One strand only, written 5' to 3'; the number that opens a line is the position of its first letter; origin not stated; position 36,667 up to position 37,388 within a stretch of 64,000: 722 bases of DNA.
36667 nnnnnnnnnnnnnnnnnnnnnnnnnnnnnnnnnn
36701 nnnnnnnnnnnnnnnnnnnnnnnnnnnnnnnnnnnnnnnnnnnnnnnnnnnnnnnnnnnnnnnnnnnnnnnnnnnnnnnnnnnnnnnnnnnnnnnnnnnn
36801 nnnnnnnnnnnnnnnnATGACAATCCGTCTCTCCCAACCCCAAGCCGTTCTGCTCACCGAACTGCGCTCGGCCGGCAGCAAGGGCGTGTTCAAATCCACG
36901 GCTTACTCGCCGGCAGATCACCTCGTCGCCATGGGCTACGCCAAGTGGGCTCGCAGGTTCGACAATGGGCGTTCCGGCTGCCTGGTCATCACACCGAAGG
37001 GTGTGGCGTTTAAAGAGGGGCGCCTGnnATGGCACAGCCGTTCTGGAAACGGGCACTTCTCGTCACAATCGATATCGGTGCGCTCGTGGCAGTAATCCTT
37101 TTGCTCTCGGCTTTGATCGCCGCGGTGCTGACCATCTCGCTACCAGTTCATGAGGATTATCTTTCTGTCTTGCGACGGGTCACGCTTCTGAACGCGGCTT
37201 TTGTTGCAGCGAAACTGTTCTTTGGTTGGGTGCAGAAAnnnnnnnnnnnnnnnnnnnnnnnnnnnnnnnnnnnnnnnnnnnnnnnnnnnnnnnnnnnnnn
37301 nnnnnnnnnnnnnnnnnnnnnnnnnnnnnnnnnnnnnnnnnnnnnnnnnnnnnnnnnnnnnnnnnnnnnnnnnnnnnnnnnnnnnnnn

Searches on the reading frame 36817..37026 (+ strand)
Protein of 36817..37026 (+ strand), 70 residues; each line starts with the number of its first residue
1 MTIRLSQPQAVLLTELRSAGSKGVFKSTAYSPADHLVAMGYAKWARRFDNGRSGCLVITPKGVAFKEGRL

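Call 6: search_protein_families(library=pfam, proteins=[window:36817-37026:+], max_evalue=0.1)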
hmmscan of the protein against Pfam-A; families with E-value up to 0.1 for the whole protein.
window:36817-37026:+ (70 aa): 0 families

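Call 7: search_protein_families(library=phrogs, proteins=[window:36817-37026:+], max_evalue=0.01)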
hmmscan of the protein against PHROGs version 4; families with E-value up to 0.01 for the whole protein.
window:36817-37026:+ (70 aa): 0 families

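Call 43: search_protein_families(library=padloc, proteins=[window:36817-37026:+], max_evalue=0.01)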
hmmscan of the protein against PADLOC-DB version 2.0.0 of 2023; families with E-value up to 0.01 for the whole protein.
window:36817-37026:+ (70 aa): 0 families

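Call 53: search_dna_similar(query=window:36817-37026:+, collection=phages, mode=protein, max_rows=40, max_evalue=0.0001)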
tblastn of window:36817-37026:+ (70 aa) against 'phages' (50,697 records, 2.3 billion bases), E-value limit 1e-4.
Records with a match: 1; places in all: 1; records where one place covers at least 80% of the query: 1.
Best place of each record, by identity: <60% 1.
By first word of the organism name: Rhizobium 1.
By host as written in the record: Sinorhizobium americanum X2_30 1.
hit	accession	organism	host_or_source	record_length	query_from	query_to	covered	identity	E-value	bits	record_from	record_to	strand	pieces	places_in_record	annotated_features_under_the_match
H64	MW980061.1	Rhizobium phage RHph_X2_30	Sinorhizobium americanum X2_30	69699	1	70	100%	51.4%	1e-18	83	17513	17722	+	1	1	hypothetical protein (x2)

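Call 54: find_homologous_proteins(query=window:36817-37026:+, max_evalue=0.001)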
Query window:36817-37026:+ (70 aa): 5 proteins with E <= 0.001 among 6 candidates.
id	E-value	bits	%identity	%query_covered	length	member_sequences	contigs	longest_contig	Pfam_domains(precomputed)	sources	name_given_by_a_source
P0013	5.5e-38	145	97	100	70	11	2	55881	-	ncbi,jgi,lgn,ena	jgi:hypothetical protein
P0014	3.6e-32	127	86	100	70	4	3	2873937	-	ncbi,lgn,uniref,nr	ncbi:hypothetical protein G6L16_008935 [Agrobacterium tumefaciens]|uniref:hypothetical protein n=1 T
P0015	1.2e-30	122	82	97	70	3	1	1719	-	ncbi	-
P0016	3.2e-28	114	78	97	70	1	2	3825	-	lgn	-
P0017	1.4e-24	103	71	97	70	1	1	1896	-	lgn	-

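Call 73: search_protein_families(library=ncbifam, proteins=[window:36817-37026:+], max_evalue=0.01)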
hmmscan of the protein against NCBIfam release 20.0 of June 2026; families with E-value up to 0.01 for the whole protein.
window:36817-37026:+ (70 aa): 0 families

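Call 81: predict_structure(alignment_id=A4)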
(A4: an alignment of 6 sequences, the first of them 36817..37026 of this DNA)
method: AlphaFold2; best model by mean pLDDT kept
length: 70 residues; sequences in the alignment: 6
mean_pLDDT: 57.3   pTM: 0.40
mean pLDDT of the five models: 57.3, 54.9, 48.0, 46.6, 45.0
residues with pLDDT >= 90: 0; 70-90: 0; 50-70: 59; < 50: 11
segments of 3 or more residues with pLDDT < 50: 23-28, 46-48
pLDDT, mean of each block of 10 residues (from residue 1): 64 65 48 58 51 58 56
secondary structure, 60 per line:
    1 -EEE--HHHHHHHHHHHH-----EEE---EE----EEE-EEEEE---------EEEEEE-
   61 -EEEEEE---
elements in order: E2-4 H7-18 E24-26 E36-38 E40-44 E54-59 E62-67
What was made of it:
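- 36817..37029 (+): 70-aa basic protein (pI 10.4) of unknown fold; the third constant member of the trio. The AF2 model is poor, pLDDT 57 (call 81).
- Tried and rejected: AlphaFold model of the 70-aa protein (call 81): pLDDT 57, too poor for a fold search.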

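Call 83: search_solved_structures(query=A5, max_evalue=10, show_alignments=2)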
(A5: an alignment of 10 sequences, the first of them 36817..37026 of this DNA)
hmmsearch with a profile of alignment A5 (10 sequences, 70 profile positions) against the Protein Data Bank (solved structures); distinct sequences matched with E-value up to 10: 1.
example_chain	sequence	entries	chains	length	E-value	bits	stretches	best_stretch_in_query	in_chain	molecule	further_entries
2mui_A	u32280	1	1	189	0.97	12.5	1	9-45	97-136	UPF0301 protein AlgH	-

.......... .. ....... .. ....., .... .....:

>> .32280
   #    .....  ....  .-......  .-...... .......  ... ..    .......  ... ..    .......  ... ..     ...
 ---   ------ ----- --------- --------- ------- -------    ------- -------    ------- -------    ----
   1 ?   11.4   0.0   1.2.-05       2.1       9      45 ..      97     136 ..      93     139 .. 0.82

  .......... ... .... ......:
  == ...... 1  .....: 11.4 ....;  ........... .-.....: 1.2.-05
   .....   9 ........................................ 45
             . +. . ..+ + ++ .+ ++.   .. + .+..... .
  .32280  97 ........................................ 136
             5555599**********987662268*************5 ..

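Call 84: search_protein_families(library=pfam, alignment_id=A5, max_evalue=1)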
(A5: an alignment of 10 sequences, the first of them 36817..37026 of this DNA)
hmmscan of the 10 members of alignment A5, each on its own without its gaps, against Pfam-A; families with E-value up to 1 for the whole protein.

A. member 1, window:36817-37026:+ (70 aa): 0 families

B. families by the number of members that match (of 10 scanned): 1 family
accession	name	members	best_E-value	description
PF21441.3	DUF3860-like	2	0.012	DUF3860-like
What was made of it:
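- Tried and rejected: Pfam, NCBIfam, PHROG and PDB profile searches found nothing (calls 6, 7, 73, 83, 84).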

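Call 98: find_related_loci(query=A5, collection=metagenome_contigs, flank=3000)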
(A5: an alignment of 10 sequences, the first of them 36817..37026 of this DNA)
Query A5 (70 aa) in metagenome_contigs; peptide patterns used: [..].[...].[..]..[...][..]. (x = any residue, [..] = any of these).
26 stretches matched a pattern, but none encodes a relative of the query by tblastn (E <= 1e-3).
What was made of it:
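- Tried and rejected: Metagenome scan with the 70-aa protein profile (call 98): no confirmed relatives.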

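Call 99: find_related_loci(query=A5, collection=viral_contigs, flank=3000)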
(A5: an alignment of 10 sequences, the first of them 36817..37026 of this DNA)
Query A5 (70 aa) in viral_contigs; peptide patterns used: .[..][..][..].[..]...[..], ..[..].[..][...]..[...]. (x = any residue, [..] = any of these).
16 stretches matched a pattern; 2 encode a relative of the query (tblastn E <= 1e-3); 2 distinct loci.
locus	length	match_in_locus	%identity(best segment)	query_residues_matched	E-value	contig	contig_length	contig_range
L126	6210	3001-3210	84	1-70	8e-40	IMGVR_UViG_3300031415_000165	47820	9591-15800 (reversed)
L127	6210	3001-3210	61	1-70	4e-28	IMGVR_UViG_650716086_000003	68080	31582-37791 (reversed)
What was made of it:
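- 36817..37029 (+): Found in only one phage record (RHph_X2_30) and 5 protein clusters, always in this phage group (calls 53, 54, 99).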

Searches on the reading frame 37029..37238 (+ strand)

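Call 6: search_protein_families(library=pfam, proteins=[window:37029-37238:+], max_evalue=0.1)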
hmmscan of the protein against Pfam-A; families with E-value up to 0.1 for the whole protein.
window:37029-37238:+ (70 aa): 1 family
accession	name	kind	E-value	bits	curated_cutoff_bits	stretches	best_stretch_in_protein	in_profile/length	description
PF17094.10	UPF0715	-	0.039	14.8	27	1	10-67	30-85/119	Uncharacterised protein family (UPF0715)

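Call 7: search_protein_families(library=phrogs, proteins=[window:37029-37238:+], max_evalue=0.01)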
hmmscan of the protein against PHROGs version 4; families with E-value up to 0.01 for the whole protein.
window:37029-37238:+ (70 aa): 0 families

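Call 43: search_protein_families(library=padloc, proteins=[window:37029-37238:+], max_evalue=0.01)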
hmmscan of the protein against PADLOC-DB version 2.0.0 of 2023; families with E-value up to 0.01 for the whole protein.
window:37029-37238:+ (70 aa): 0 families
